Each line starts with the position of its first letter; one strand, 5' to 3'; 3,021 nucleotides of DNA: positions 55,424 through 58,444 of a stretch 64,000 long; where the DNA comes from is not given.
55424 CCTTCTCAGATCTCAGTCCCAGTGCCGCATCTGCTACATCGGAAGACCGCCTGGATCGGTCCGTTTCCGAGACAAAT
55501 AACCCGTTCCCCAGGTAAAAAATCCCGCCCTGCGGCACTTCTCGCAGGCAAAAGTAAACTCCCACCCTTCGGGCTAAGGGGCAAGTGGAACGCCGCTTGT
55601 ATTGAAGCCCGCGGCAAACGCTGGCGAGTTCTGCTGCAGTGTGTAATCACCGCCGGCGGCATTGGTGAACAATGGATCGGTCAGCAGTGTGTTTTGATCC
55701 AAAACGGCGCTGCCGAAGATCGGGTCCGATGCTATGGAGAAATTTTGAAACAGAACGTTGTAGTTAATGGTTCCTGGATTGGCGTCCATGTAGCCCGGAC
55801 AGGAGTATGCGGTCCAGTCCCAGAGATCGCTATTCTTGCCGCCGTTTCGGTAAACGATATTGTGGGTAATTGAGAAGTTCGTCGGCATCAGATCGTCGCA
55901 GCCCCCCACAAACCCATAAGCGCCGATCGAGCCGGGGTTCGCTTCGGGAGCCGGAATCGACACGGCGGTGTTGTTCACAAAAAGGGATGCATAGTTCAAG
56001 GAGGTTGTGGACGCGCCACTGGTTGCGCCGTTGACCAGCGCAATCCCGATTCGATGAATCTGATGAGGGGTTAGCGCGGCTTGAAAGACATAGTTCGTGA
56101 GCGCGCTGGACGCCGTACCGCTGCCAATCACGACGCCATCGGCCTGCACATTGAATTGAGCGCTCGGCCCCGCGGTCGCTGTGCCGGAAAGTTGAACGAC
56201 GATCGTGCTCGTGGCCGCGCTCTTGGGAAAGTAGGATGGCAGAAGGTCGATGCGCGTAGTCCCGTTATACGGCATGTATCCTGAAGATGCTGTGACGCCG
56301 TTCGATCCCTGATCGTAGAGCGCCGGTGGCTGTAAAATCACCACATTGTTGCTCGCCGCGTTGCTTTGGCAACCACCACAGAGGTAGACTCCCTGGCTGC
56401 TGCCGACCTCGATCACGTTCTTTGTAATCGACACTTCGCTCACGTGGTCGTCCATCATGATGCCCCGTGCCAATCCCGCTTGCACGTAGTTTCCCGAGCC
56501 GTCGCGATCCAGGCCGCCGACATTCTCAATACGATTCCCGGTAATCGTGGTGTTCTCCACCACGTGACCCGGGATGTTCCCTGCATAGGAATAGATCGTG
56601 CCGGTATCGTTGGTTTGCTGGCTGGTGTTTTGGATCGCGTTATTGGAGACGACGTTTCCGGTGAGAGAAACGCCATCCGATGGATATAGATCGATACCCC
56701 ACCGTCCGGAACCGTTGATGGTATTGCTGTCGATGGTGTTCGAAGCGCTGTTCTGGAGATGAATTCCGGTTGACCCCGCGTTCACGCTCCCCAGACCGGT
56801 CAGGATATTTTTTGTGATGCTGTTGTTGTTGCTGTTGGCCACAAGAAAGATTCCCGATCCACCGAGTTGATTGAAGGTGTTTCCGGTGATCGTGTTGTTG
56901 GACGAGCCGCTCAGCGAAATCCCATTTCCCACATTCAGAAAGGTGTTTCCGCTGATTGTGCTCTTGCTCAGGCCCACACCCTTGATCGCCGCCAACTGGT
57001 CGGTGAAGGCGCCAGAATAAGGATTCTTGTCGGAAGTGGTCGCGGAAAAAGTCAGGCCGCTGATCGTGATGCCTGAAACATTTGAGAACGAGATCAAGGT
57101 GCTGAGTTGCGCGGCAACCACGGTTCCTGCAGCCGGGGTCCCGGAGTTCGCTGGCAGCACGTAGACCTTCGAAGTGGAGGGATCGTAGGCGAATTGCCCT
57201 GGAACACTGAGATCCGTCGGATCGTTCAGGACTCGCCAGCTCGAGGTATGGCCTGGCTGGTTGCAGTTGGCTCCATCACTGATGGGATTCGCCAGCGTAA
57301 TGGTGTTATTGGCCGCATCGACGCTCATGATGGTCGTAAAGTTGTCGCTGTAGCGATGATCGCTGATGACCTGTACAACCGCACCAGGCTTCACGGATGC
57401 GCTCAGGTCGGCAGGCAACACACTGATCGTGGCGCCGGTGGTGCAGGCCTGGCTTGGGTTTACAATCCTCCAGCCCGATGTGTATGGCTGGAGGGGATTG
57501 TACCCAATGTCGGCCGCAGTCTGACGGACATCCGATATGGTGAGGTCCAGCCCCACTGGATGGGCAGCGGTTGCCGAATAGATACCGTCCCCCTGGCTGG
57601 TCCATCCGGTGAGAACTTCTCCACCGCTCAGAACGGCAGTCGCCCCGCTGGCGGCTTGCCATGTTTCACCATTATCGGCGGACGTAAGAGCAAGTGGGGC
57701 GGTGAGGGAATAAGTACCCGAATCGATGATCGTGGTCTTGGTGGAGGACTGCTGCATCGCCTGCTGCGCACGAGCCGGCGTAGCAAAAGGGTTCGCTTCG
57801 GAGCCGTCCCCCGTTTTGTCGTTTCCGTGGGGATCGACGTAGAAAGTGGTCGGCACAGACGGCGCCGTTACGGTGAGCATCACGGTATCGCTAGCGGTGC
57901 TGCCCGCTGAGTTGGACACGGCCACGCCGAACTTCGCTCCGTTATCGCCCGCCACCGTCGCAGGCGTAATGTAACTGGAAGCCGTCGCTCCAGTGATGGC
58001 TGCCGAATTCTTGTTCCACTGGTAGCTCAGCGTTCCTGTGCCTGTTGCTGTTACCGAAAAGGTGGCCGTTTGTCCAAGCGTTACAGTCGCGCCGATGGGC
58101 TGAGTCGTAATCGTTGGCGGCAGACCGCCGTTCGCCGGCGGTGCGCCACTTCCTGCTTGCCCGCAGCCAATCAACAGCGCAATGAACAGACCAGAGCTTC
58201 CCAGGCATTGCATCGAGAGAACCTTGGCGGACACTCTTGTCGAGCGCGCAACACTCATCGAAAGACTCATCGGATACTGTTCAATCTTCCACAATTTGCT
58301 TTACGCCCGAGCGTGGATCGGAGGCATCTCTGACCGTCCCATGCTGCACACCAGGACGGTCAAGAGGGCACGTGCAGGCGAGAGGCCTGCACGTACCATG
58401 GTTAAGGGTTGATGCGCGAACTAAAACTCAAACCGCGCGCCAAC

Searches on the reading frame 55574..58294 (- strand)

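Call 51: search_protein_families(library=pfam, proteins=[window:55574-58294:-], max_evalue=0.0001)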
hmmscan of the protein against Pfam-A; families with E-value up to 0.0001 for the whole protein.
window:55574-58294:- (906 aa): 3 families
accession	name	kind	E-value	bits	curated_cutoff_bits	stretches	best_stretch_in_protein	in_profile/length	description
PF13229.12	Beta_helix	-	8.9e-15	55.1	25.9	2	401-500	49-136/158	Right handed beta helix region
PF05048.19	NosD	-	1.6e-12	47.8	23.6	1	417-587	42-205/212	Periplasmic copper-binding protein (NosD)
PF13927.12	Ig_3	-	1e-06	29.6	30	1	59-102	1-44/78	Immunoglobulin domain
